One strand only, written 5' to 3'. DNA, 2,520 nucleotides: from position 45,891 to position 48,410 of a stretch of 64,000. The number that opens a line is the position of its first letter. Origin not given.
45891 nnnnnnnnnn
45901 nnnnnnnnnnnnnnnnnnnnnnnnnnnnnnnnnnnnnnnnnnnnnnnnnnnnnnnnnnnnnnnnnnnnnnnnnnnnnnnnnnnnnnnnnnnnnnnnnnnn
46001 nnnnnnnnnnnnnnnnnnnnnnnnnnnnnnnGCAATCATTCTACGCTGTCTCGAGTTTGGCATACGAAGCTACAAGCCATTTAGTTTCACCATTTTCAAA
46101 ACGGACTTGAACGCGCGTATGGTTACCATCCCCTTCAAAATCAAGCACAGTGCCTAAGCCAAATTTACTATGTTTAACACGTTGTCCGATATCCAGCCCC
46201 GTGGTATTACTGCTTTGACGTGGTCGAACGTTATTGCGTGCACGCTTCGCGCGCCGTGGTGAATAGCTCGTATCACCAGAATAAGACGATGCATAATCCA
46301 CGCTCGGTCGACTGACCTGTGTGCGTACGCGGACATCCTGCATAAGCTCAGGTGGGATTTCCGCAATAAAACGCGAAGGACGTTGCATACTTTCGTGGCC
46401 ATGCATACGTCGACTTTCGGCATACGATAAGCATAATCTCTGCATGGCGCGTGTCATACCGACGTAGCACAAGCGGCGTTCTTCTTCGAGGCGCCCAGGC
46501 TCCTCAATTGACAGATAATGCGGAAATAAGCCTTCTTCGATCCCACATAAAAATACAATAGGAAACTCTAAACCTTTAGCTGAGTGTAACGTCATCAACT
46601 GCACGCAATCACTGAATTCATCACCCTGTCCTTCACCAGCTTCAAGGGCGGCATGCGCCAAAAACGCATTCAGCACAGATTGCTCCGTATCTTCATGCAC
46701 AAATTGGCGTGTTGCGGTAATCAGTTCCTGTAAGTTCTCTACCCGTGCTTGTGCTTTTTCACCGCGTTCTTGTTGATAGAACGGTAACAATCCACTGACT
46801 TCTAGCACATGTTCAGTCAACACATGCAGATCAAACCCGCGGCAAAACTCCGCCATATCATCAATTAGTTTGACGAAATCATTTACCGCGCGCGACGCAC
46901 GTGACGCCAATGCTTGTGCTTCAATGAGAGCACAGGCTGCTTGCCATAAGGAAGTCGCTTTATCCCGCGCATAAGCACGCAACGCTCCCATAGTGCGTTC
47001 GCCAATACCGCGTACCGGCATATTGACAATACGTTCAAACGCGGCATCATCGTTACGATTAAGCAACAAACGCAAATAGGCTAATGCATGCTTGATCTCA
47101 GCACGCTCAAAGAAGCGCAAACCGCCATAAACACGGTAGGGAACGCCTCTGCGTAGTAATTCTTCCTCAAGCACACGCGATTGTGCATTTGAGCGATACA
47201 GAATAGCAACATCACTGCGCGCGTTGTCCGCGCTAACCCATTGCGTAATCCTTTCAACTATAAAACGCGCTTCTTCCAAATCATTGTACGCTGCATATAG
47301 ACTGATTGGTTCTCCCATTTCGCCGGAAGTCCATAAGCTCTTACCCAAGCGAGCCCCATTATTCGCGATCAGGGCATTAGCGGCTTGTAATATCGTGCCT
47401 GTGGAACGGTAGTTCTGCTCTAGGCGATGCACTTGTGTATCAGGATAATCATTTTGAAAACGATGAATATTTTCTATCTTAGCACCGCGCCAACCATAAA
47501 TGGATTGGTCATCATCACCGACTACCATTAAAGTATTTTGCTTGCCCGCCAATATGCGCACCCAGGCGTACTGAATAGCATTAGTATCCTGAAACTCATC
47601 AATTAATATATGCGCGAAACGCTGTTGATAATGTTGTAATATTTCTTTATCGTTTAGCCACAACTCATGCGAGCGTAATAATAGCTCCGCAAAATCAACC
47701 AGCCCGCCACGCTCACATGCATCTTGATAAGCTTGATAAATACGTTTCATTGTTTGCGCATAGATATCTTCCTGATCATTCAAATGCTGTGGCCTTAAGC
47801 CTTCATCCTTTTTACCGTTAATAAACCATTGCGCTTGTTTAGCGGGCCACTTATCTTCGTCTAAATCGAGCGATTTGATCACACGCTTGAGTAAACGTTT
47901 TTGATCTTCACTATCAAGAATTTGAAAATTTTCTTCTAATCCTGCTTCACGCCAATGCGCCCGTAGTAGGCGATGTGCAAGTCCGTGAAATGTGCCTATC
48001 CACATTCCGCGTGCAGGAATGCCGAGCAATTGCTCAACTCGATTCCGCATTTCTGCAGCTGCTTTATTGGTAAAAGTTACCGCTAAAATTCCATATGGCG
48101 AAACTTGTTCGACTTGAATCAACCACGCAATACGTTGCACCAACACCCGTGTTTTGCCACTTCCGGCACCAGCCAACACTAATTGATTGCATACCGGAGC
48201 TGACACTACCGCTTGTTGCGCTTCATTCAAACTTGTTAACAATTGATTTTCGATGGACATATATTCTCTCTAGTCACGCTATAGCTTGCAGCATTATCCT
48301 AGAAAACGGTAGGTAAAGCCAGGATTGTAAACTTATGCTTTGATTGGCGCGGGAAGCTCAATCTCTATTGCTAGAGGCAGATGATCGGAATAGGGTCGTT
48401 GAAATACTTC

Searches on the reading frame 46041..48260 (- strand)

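Call 39: search_protein_families(library=ncbifam, proteins=[window:46041-48260:-])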
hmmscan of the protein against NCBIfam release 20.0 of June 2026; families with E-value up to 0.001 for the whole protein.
window:46041-48260:- (739 aa): 15 families
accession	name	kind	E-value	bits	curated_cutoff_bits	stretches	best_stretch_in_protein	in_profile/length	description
NF008743.0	PRK11773.1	equivalog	0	1192.8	965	1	6-738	5-719/720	DNA helicase II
TIGR01075.1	uvrD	equivalog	0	1126.4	1144.45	1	7-737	1-715/715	DNA helicase II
TIGR01073.1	pcrA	equivalog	4.9e-243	808.7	911.2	1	7-736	1-724/725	DNA helicase PcrA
TIGR01074.1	rep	equivalog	2.7e-176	587.7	951.45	1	11-643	2-641/668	DNA helicase Rep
NF008172.0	PRK10919.1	equivalog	2.9e-143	478.5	1168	1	11-649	3-647/673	DNA helicase Rep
TIGR02785.1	addA_Gpos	equivalog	4e-53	180.6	707.65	3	167-297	337-479/1234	helicase-exonuclease AddAB subunit AddA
TIGR02784.1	addA_alphas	equivalog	1.2e-45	156.4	860.75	3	15-80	2-66/1138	double-strand break repair helicase AddA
NF008276.0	PRK11054.1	equivalog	9.7e-45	153.2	543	2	9-105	195-289/684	DNA helicase IV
TIGR00609.1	recB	equivalog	1.6e-40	139.1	696.05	3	118-301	273-458/1175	exodeoxyribonuclease V subunit beta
NF010485.0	PRK13909.1-2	equivalog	9.8e-37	126.6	650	2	159-400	269-525/909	RecB-like helicase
NF010487.0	PRK13909.1-4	equivalog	7e-33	113.9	759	2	177-400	287-527/924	RecB-like helicase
NF008128.0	PRK10876.1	equivalog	8.5e-18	63.4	1697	1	163-300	324-463/1181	exodeoxyribonuclease V subunit beta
NF041464.1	HelD_BACSU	equivalog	3.4e-16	58.3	419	1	200-369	532-694/779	RNA polymerase recycling motor HelD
NF010484.0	PRK13909.1-1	equivalog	5e-15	54.3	1074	2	173-298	298-435/945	RecB-like helicase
NF010486.0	PRK13909.1-3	equivalog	6.6e-14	50.9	1109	1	214-294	330-419/921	RecB-like helicase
